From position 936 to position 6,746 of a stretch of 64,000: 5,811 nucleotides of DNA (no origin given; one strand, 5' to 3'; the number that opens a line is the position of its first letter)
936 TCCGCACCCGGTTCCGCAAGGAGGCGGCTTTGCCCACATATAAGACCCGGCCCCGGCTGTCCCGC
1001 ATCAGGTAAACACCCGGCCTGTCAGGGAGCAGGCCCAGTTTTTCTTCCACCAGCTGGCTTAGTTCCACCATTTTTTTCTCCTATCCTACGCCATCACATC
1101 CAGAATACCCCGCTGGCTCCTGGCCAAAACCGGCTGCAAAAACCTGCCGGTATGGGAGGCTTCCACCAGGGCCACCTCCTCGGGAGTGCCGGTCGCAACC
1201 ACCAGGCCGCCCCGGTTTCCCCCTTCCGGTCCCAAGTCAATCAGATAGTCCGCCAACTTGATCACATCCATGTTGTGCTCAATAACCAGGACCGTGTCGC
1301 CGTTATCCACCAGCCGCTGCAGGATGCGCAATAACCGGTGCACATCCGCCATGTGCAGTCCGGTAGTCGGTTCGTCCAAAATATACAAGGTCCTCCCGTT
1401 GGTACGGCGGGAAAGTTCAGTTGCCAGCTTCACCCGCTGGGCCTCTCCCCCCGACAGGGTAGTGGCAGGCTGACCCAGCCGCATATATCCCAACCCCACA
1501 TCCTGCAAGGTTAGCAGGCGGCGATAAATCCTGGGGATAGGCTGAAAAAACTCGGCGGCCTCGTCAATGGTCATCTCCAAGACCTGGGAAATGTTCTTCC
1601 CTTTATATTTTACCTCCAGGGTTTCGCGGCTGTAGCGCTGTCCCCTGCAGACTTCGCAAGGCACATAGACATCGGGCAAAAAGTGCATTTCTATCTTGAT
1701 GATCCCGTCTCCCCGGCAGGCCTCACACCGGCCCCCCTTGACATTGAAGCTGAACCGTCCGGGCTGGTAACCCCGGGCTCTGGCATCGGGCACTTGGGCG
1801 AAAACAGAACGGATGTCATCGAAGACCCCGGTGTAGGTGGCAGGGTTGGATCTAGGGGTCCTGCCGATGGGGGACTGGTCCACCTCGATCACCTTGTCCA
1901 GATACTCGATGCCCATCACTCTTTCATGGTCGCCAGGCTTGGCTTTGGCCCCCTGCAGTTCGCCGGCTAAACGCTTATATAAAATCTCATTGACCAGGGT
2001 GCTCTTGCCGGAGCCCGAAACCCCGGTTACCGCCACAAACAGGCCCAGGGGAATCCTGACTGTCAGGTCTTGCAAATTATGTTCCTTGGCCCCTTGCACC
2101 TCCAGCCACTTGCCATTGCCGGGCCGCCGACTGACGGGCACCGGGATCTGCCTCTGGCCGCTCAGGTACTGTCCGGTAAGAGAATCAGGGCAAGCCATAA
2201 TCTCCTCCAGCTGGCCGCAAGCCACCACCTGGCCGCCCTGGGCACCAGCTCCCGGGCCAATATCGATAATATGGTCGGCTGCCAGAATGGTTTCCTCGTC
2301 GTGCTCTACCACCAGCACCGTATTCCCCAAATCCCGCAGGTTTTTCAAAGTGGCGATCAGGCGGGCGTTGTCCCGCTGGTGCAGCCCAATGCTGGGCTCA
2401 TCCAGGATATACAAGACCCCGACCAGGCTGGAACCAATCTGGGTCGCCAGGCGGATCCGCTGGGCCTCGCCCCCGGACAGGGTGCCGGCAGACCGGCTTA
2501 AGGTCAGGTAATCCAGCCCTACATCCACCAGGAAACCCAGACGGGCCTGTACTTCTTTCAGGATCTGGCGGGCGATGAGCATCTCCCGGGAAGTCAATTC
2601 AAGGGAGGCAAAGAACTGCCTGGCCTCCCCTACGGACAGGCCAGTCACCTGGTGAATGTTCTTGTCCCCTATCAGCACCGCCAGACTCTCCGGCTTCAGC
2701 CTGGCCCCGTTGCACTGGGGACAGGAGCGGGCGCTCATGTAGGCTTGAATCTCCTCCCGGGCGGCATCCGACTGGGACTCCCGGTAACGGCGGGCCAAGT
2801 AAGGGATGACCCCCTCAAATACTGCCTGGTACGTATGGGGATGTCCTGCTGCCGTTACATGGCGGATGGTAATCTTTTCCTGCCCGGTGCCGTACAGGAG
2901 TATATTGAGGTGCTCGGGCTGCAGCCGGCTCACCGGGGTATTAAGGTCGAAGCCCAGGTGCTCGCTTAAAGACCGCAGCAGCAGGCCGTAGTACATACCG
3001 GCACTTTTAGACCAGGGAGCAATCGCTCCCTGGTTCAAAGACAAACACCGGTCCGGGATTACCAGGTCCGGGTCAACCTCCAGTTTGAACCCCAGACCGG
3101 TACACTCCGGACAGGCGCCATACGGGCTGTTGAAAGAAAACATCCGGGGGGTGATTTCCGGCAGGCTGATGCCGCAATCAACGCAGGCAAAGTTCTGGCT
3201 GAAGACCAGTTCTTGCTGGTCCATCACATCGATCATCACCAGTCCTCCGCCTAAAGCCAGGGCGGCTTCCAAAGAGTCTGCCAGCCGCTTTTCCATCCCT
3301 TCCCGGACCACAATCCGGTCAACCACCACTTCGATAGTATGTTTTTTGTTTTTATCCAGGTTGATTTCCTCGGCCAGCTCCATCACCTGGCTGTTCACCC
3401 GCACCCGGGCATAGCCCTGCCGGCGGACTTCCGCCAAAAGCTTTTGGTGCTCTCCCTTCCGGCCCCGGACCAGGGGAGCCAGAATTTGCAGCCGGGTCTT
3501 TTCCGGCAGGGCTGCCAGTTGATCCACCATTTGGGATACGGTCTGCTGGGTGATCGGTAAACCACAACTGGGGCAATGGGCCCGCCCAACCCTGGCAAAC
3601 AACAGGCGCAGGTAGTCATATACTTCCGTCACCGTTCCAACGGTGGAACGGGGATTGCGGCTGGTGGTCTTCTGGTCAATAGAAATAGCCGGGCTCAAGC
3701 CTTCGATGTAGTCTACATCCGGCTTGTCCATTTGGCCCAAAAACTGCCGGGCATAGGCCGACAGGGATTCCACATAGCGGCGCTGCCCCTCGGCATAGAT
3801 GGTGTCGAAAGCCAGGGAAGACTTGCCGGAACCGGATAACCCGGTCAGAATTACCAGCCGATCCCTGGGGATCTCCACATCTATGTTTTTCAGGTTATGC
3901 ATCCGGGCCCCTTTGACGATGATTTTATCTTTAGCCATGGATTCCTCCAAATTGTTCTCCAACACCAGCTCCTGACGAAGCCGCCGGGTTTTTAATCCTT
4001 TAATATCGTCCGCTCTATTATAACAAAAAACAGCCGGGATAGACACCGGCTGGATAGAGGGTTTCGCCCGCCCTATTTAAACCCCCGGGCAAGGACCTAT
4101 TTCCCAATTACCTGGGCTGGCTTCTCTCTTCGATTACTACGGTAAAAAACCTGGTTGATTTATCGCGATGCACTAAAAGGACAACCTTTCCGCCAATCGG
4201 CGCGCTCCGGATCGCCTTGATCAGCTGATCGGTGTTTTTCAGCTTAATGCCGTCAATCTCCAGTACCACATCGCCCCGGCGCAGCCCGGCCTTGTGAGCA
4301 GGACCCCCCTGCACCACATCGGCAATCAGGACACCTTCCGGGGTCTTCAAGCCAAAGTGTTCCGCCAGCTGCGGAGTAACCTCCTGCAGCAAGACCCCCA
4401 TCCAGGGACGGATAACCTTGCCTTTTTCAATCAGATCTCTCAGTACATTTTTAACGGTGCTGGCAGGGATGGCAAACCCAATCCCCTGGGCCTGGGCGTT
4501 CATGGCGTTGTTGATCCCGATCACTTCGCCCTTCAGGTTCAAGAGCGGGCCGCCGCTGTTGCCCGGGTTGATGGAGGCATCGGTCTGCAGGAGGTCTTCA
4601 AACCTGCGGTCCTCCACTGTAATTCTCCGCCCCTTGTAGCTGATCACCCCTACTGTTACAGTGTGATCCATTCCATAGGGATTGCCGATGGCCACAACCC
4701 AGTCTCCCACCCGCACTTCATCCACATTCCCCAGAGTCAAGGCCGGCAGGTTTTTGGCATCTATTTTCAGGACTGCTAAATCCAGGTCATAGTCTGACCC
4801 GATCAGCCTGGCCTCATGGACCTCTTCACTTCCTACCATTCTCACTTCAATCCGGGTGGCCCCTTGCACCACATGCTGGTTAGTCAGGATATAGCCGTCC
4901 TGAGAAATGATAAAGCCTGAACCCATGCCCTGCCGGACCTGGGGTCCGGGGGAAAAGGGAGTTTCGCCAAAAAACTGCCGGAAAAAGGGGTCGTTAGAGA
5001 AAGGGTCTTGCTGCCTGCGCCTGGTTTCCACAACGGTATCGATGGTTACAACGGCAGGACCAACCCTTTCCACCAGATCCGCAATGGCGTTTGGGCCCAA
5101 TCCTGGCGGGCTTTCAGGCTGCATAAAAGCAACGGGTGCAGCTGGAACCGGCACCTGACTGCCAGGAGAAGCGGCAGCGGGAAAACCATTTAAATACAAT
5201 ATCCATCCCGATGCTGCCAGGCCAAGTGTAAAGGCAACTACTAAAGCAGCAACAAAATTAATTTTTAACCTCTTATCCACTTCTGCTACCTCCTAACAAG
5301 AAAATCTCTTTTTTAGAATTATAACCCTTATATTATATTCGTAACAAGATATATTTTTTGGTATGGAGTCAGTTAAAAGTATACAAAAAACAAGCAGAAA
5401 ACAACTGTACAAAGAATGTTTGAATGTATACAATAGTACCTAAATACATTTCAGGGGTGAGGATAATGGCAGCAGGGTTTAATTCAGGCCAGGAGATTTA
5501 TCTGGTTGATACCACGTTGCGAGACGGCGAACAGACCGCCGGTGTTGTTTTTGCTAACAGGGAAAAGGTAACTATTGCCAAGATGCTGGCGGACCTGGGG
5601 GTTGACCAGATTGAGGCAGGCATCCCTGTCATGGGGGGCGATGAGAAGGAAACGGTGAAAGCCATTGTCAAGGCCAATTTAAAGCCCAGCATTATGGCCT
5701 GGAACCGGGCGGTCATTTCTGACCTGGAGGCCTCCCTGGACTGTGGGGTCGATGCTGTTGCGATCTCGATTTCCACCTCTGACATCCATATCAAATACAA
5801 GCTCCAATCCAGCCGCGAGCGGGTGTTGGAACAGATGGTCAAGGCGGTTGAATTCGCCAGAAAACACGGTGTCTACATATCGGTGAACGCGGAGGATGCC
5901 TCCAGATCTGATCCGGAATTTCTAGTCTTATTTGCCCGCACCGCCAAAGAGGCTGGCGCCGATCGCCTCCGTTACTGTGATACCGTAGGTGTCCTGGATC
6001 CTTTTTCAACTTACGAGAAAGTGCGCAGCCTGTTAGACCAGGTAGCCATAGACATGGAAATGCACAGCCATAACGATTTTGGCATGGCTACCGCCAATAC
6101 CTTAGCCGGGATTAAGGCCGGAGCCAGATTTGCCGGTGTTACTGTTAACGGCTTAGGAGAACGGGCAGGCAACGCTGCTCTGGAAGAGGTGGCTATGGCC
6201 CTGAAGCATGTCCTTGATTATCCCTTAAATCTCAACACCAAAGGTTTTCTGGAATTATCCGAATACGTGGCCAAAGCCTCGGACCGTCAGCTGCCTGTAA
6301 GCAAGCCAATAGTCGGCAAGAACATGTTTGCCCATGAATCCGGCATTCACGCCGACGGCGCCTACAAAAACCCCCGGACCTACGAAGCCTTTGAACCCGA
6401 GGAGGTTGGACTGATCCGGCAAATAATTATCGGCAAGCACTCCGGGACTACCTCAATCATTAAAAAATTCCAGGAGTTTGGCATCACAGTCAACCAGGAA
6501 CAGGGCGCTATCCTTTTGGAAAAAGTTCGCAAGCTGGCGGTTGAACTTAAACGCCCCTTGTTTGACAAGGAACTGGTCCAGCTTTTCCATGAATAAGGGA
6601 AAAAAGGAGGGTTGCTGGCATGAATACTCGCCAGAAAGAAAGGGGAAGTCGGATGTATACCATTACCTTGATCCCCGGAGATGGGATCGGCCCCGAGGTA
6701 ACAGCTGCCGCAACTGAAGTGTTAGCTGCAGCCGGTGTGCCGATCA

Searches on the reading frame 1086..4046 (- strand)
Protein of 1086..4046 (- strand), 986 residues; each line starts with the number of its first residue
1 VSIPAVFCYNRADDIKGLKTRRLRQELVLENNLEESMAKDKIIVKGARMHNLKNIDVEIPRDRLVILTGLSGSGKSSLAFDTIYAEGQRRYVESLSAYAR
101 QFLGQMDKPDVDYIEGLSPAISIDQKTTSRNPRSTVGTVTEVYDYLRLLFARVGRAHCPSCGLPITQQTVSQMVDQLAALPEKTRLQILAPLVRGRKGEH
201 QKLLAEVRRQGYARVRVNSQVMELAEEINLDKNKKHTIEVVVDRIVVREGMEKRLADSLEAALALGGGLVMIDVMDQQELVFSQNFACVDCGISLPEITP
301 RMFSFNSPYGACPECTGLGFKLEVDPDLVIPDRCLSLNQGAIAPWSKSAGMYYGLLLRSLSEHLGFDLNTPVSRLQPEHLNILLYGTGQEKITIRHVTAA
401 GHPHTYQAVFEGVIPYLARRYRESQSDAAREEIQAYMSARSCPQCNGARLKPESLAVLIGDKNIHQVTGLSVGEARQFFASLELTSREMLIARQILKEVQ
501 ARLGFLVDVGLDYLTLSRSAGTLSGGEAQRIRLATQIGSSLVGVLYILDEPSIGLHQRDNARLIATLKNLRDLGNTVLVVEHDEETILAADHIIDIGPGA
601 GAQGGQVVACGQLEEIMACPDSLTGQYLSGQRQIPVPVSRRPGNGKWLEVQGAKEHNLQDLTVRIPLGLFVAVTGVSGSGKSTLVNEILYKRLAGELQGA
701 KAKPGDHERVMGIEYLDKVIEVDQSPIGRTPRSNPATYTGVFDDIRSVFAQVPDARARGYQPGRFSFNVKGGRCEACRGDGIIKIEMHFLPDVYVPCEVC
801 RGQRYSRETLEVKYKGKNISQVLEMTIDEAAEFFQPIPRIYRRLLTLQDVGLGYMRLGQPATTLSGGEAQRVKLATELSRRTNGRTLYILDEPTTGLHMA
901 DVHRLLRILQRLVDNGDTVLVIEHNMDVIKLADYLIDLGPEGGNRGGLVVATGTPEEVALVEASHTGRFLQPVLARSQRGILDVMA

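Call 73: find_encoding_contigs(protein=window:1086-4046:-, flank=10000, max_places=1)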
Protein window:1086-4046:- (986 aa): no gene with exactly this product is on record in the collection.

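Call 79: search_protein_families(library=pfam, proteins=[window:1086-4046:-], max_evalue=0.00001)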
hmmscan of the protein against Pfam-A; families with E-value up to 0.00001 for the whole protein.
window:1086-4046:- (986 aa): 8 families
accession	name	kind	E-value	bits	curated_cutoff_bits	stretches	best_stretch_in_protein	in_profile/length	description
PF17760.6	UvrA_inter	-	2.8e-41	140.2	23.3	1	168-275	1-108/109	UvrA interaction domain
PF17755.6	UvrA_DNA-bind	-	6.6e-38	129.8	23.2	1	325-434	1-109/110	UvrA DNA-binding domain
PF00005.33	ABC_tran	-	2e-20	74.2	25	0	841-895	86-137/137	ABC transporter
PF02463.25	SMC_N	-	2.5e-12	47.2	40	0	863-937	136-210/220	RecF/RecN/SMC N terminal domain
PF13191.12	AAA_16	-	4.9e-09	37.3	32.6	0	663-694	19-49/167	AAA ATPase domain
PF13555.12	AAA_29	-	2.7e-07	30.7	27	0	661-685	15-39/61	P-loop containing region of AAA domain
PF20703.3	nSTAND1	-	1.1e-06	29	27.1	0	657-695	22-60/379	Novel STAND NTPase 1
PF03193.22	RsgA_GTPase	-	4.5e-06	27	30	0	650-691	89-129/174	RsgA GTPase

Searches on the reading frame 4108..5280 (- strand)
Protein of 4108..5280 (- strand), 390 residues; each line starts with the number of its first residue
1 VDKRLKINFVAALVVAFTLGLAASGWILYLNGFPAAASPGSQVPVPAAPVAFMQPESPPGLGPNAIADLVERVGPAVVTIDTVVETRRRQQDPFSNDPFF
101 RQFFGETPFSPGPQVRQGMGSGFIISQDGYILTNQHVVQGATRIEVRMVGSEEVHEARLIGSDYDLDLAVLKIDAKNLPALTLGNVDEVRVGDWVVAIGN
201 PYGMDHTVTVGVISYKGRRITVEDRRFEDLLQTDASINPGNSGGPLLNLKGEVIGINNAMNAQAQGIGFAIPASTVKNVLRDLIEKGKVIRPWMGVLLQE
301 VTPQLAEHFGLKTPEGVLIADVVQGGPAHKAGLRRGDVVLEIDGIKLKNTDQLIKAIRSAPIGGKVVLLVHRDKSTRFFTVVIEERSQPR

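Call 79: search_protein_families(library=pfam, proteins=[window:4108-5280:-], max_evalue=0.00001)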
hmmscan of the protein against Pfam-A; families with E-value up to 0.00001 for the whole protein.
window:4108-5280:- (390 aa): 6 families
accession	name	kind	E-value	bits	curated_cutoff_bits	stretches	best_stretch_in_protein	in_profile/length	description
PF13365.12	Trypsin_2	-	1.5e-35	123.5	27.6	1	120-256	1-144/144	Trypsin-like peptidase domain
PF00089.32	Trypsin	-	4e-21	76.3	20.6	1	107-279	12-219/220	Trypsin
PF17820.7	PDZ_6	-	3.4e-14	52.8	27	1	319-372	2-54/54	PDZ domain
PF13180.12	PDZ_2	-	5.8e-14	52.6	27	1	294-381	3-78/80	PDZ domain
PF00595.29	PDZ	-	1.3e-09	38.8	23.2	1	293-370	11-80/81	PDZ domain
PF10459.15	Peptidase_S46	-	1.3e-06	27.8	22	0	233-264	626-657/698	Peptidase S46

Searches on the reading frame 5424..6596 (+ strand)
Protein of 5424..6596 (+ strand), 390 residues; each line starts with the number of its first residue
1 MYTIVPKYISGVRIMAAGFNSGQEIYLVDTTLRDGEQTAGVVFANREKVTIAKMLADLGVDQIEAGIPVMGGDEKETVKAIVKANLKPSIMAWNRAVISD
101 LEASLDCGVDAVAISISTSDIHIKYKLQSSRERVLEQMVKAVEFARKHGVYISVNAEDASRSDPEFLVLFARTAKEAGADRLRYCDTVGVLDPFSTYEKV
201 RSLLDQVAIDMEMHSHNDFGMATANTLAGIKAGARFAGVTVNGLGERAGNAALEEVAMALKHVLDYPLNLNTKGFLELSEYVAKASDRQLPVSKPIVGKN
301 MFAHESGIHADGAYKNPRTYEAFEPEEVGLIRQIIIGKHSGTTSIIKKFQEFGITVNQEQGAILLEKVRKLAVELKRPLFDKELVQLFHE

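Call 78: find_encoding_contigs(protein=window:5424-6596:+, flank=10000, max_places=2)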
Protein window:5424-6596:+ (390 aa): no gene with exactly this product is on record in the collection.

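Call 79: search_protein_families(library=pfam, proteins=[window:5424-6596:+], max_evalue=0.00001)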
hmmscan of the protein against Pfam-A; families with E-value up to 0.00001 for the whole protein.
window:5424-6596:+ (390 aa): 2 families
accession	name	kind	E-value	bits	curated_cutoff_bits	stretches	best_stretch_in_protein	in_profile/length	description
PF00682.25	HMGL-like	-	3.4e-82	276.2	29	1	25-282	2-260/260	HMGL-like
PF22617.1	HCS_D2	-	9.5e-24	84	27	1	296-373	1-79/82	Homocitrate synthase post-HMGL domain-like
